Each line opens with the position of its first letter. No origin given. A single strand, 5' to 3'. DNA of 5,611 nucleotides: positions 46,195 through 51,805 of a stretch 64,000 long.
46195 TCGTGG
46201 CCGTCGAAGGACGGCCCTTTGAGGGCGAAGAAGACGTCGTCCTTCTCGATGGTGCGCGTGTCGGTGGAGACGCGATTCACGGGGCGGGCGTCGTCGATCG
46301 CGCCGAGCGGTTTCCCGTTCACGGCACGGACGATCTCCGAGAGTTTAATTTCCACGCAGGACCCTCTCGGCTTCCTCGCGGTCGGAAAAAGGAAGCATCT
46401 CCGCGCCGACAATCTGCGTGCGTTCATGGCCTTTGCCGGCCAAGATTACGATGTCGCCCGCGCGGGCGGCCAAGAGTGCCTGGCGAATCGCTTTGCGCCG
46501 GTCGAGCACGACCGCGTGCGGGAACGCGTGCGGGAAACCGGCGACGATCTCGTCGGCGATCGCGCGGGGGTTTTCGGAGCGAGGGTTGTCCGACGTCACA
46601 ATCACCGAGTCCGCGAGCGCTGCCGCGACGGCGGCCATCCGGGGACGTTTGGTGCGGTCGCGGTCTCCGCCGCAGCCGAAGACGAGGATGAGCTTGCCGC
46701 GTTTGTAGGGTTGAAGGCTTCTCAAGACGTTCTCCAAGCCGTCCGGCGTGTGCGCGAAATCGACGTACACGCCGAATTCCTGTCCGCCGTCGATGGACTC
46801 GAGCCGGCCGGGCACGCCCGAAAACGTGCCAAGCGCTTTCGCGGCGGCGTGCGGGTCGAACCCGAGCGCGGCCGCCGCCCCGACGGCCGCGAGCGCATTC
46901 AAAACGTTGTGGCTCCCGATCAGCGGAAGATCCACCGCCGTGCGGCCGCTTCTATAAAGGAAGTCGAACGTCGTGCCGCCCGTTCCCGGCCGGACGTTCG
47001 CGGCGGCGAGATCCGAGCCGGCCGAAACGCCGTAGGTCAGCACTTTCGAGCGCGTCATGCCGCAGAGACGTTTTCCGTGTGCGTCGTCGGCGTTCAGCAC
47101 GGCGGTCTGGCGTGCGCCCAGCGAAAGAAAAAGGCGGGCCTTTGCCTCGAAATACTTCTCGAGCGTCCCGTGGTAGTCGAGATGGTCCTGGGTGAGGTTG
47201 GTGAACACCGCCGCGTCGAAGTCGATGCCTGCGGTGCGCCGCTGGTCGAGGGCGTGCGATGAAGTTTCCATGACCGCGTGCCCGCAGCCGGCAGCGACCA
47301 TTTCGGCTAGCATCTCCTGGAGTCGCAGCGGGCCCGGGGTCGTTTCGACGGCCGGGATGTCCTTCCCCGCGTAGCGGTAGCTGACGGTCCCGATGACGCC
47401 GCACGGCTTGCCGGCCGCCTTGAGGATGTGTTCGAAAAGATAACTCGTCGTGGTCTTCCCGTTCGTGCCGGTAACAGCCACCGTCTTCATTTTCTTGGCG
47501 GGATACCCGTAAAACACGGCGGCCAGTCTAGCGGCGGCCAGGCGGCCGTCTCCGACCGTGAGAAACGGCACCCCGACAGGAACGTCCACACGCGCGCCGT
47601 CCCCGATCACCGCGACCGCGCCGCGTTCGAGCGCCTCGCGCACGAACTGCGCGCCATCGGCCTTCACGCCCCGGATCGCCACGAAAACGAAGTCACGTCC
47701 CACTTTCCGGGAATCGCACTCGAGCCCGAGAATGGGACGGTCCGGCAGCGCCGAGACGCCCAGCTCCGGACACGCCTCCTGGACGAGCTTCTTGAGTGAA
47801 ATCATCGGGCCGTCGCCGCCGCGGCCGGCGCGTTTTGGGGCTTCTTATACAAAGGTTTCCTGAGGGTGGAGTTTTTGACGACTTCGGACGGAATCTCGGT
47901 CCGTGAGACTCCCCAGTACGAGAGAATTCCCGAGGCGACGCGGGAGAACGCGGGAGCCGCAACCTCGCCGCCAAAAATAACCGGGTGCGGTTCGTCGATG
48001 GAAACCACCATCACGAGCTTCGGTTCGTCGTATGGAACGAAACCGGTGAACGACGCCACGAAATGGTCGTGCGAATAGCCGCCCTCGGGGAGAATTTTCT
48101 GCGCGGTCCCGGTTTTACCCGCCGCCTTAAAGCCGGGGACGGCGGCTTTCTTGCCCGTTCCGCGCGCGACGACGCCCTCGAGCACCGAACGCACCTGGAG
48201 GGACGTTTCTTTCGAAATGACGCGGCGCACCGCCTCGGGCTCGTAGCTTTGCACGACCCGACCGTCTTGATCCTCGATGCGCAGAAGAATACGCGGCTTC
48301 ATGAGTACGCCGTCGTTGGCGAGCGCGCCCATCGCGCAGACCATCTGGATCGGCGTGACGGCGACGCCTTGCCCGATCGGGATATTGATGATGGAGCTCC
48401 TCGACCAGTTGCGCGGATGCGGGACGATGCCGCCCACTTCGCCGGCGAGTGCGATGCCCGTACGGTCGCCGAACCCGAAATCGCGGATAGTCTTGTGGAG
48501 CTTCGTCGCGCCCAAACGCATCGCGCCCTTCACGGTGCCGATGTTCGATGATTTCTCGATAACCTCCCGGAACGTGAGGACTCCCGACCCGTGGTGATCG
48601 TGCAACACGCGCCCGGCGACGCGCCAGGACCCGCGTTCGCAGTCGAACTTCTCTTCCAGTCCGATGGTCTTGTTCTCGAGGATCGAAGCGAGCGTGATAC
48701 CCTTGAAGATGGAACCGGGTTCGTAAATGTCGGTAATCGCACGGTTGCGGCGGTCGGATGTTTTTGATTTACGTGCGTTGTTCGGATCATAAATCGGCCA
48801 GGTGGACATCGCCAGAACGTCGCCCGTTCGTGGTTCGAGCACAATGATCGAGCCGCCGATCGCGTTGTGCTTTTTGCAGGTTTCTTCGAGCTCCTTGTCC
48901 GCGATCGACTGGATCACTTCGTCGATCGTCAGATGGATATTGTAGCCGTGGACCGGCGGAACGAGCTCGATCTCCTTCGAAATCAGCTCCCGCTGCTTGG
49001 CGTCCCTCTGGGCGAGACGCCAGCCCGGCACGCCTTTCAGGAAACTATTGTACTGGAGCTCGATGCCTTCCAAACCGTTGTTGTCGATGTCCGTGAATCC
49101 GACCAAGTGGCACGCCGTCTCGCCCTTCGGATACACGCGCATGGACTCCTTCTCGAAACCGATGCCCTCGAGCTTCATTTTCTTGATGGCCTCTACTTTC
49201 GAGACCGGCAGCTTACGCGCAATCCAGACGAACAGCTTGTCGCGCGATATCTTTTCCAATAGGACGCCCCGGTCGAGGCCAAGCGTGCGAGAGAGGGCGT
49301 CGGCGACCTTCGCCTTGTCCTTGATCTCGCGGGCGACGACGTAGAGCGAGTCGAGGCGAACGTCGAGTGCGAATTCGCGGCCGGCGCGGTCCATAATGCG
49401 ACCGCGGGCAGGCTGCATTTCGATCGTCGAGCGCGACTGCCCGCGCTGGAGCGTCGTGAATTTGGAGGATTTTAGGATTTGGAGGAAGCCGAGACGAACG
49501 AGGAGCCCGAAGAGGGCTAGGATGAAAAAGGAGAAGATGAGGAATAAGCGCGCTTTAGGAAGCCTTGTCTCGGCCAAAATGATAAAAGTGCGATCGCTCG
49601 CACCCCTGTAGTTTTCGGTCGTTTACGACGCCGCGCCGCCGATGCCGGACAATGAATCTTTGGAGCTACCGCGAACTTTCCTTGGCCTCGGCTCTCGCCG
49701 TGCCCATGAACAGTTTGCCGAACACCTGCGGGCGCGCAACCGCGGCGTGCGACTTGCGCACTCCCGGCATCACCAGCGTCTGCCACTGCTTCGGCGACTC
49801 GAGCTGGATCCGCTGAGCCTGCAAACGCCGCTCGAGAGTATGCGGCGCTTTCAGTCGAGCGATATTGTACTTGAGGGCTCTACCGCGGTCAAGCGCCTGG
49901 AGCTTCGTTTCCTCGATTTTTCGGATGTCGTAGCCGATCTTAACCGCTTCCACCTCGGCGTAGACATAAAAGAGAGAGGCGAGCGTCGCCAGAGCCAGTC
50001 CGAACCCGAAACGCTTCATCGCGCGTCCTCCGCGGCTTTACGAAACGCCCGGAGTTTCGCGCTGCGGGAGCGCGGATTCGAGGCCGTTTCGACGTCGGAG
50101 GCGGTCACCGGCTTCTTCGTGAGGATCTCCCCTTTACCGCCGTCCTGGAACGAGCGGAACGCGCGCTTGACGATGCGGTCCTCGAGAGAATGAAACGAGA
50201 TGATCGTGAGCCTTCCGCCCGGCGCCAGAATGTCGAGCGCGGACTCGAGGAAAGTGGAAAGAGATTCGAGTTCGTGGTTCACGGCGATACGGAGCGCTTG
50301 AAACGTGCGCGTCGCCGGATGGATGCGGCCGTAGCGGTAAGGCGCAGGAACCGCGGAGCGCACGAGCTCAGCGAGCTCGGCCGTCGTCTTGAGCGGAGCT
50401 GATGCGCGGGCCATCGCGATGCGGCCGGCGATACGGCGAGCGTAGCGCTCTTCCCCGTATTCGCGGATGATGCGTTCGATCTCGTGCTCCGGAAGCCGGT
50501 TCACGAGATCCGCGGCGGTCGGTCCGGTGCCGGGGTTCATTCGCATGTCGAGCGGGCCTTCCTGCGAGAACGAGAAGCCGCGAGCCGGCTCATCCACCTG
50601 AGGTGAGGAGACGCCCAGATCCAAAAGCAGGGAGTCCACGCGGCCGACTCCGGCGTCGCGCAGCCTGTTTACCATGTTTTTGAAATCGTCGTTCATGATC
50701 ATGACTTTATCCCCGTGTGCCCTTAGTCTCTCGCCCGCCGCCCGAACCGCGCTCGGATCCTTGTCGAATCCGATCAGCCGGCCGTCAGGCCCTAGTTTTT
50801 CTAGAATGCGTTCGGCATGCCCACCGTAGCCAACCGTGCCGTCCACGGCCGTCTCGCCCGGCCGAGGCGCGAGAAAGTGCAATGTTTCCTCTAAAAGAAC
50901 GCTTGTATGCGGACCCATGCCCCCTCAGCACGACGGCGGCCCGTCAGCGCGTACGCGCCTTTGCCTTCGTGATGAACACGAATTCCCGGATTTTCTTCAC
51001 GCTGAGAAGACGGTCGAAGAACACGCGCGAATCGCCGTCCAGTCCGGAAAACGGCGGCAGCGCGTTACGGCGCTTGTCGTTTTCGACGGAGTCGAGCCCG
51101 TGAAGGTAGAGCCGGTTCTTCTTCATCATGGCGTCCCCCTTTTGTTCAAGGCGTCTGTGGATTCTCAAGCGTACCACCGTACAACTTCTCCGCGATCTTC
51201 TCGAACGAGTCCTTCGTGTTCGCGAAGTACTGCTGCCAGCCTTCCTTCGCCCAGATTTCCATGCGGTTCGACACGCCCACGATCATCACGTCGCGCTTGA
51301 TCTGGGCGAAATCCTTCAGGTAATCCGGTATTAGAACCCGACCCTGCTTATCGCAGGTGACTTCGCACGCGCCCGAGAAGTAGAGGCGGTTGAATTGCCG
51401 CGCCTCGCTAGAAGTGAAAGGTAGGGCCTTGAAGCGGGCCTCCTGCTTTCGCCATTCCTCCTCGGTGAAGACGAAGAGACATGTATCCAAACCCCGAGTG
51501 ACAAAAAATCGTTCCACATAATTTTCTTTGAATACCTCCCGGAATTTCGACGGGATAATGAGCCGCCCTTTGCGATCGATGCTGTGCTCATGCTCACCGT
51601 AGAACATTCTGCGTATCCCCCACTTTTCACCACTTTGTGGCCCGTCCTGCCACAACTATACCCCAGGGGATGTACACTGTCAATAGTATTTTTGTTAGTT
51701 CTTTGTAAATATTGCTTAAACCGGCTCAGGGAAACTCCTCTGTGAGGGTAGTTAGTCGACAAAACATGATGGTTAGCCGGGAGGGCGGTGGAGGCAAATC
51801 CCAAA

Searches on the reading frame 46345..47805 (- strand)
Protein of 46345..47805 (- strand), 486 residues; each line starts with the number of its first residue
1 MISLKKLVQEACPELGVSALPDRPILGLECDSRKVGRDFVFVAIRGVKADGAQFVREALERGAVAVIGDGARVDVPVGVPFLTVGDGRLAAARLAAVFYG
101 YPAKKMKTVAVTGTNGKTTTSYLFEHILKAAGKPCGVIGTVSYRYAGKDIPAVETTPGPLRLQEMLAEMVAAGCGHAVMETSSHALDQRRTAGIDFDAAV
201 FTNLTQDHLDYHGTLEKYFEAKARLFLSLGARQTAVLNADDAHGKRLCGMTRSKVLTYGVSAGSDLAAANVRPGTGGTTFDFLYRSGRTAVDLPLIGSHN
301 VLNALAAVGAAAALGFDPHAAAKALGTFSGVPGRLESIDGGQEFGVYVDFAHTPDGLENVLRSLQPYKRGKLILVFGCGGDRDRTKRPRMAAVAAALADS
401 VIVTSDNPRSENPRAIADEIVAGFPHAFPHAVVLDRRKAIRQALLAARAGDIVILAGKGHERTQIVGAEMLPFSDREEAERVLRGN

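Call 65: search_protein_families(library=pfam, max_evalue=1e-8, proteins=[window:46345-47805:-])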
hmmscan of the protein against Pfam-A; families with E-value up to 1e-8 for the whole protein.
window:46345-47805:- (486 aa): 2 families
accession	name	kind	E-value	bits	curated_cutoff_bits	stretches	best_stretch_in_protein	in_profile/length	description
PF08245.18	Mur_ligase_M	-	1.2e-58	198.8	24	1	111-311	1-200/200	Mur ligase middle domain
PF02875.26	Mur_ligase_C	-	1.4e-33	116.9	28.4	1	333-459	1-127/127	Mur ligase, glutamate ligase domain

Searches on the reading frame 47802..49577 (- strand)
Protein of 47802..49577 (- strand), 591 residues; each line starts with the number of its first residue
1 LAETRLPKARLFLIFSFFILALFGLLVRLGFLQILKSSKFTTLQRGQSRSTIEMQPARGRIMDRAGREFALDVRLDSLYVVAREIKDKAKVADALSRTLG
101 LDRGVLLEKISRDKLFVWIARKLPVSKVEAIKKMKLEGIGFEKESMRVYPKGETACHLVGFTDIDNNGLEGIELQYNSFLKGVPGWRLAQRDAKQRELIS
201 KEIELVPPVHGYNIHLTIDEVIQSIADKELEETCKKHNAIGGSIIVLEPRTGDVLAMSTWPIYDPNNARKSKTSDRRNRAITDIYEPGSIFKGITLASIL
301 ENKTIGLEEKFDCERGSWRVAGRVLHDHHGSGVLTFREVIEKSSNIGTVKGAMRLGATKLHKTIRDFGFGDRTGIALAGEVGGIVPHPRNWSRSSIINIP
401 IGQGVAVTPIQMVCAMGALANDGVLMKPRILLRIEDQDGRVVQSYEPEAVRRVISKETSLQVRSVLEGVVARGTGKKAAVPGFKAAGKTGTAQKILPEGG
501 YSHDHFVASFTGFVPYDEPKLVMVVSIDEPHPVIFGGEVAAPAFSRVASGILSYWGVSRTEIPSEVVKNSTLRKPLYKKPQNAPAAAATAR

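Call 65: search_protein_families(library=pfam, max_evalue=1e-8, proteins=[window:47802-49577:-])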
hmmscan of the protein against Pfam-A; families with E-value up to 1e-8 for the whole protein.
window:47802-49577:- (591 aa): 2 families
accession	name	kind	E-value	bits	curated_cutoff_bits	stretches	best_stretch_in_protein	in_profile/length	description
PF00905.27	Transpeptidase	-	3.3e-74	250.2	22.1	1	242-547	1-297/299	Penicillin binding protein transpeptidase domain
PF03717.20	PBP_dimer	-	3.6e-15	57.3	24.4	1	55-197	3-175/180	Penicillin-binding Protein dimerisation domain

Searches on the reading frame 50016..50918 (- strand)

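Call 65: search_protein_families(library=pfam, max_evalue=1e-8, proteins=[window:50016-50918:-])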
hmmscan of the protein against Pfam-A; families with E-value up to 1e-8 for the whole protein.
window:50016-50918:- (300 aa): 1 family
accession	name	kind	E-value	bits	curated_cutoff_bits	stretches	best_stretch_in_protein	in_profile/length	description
PF01795.25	Methyltransf_5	-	8.9e-110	367.4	27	1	3-294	3-308/309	MraW methylase family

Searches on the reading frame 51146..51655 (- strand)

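Call 66: search_protein_families(library=pfam, max_evalue=1e-8, proteins=[window:51146-51655:-])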
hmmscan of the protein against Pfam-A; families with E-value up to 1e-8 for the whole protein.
window:51146-51655:- (169 aa): 1 family
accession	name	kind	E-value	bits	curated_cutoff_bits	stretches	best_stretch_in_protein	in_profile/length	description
PF02381.23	MraZ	-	8.4e-40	135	23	2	17-90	1-71/72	MraZ protein, putative antitoxin-like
